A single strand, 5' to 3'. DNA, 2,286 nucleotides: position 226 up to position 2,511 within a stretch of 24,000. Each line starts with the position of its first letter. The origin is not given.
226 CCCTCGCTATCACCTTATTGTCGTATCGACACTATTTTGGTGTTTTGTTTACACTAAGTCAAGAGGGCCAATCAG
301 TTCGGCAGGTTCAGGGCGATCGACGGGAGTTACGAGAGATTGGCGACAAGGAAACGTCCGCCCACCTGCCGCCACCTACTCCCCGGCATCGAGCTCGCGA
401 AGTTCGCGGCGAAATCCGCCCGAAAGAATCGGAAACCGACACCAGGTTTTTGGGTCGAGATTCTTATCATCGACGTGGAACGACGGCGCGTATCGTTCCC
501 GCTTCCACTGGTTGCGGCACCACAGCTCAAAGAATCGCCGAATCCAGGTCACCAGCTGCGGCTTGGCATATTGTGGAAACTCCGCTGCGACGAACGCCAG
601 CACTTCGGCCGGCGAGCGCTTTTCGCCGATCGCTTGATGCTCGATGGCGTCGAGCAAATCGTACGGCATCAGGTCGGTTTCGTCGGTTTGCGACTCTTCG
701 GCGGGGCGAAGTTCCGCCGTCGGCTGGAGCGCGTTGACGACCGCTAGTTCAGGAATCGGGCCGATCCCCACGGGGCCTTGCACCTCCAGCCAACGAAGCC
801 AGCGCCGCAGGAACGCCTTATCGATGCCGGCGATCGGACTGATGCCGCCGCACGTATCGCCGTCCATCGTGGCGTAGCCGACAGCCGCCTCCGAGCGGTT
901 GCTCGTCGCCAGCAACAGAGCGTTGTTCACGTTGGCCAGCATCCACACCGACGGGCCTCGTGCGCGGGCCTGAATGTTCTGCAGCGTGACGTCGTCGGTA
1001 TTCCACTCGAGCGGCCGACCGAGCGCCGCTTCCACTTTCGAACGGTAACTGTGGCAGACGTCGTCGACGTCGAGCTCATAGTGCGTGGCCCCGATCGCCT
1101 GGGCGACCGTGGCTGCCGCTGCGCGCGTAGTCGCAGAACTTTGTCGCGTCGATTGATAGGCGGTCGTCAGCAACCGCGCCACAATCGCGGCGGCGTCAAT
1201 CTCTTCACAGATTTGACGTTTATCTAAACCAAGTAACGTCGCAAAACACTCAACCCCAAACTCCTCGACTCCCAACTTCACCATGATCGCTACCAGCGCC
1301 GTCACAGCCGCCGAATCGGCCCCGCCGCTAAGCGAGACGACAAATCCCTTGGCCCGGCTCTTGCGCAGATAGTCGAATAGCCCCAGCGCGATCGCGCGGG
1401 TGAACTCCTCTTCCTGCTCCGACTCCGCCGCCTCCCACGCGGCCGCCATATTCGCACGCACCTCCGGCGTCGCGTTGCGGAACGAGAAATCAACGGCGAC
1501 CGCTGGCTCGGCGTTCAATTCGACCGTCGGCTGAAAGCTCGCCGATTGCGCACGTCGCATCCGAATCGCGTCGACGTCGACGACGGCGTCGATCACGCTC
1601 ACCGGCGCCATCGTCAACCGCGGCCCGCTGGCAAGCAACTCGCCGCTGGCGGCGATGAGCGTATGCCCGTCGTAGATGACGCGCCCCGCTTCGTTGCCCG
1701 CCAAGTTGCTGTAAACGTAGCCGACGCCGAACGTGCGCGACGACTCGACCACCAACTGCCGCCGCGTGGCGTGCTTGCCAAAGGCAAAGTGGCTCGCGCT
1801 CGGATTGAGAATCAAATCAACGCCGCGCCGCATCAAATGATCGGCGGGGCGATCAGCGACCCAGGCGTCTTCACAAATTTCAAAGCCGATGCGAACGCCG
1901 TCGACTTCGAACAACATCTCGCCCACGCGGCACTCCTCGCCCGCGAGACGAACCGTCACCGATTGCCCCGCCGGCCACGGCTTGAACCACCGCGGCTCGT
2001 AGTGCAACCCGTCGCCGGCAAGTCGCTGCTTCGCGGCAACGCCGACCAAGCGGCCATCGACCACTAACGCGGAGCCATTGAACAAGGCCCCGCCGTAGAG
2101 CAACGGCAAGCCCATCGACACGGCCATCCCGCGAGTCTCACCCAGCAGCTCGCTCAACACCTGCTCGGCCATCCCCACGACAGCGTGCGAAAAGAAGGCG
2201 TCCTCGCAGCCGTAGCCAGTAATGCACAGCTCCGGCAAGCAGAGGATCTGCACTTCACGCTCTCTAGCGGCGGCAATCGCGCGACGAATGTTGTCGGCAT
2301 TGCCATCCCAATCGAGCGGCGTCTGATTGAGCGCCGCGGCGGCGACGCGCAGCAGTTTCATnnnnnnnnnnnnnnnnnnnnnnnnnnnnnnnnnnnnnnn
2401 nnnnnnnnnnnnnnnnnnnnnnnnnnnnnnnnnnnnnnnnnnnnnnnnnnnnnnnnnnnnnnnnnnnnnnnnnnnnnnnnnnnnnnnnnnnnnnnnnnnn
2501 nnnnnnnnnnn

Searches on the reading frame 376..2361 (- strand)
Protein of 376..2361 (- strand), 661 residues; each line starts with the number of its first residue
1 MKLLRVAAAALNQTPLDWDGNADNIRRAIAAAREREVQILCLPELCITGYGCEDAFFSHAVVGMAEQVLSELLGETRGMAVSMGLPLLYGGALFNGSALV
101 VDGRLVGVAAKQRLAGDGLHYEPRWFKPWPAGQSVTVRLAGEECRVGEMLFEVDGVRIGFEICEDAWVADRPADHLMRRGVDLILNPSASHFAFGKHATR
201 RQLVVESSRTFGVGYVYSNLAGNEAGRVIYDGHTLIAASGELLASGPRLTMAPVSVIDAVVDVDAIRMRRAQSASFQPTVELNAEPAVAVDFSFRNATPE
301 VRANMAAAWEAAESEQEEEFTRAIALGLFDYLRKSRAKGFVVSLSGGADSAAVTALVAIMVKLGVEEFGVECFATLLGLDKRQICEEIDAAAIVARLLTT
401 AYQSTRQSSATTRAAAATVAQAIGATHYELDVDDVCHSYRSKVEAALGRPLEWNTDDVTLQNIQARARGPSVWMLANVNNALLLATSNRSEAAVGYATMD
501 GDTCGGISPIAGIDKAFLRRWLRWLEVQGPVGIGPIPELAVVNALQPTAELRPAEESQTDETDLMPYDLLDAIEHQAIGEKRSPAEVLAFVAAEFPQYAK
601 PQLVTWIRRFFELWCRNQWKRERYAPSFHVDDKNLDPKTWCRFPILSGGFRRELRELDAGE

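Call 28: search_protein_families(library=pfam, proteins=[window:376-2361:-])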
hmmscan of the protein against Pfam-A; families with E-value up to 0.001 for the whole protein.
window:376-2361:- (661 aa): 2 families
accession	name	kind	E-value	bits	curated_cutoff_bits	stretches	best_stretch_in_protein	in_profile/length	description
PF02540.23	NAD_synthase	-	1.8e-31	109.5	21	1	323-598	4-223/242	NAD synthase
PF00795.27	CN_hydrolase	-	9.4e-21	74.7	23.2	1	5-265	1-250/256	Carbon-nitrogen hydrolase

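Call 59: find_encoding_contigs(protein=window:376-2361:-, flank=10000, max_places=3)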
Protein window:376-2361:- (661 aa): no gene with exactly this product is on record in the collection.
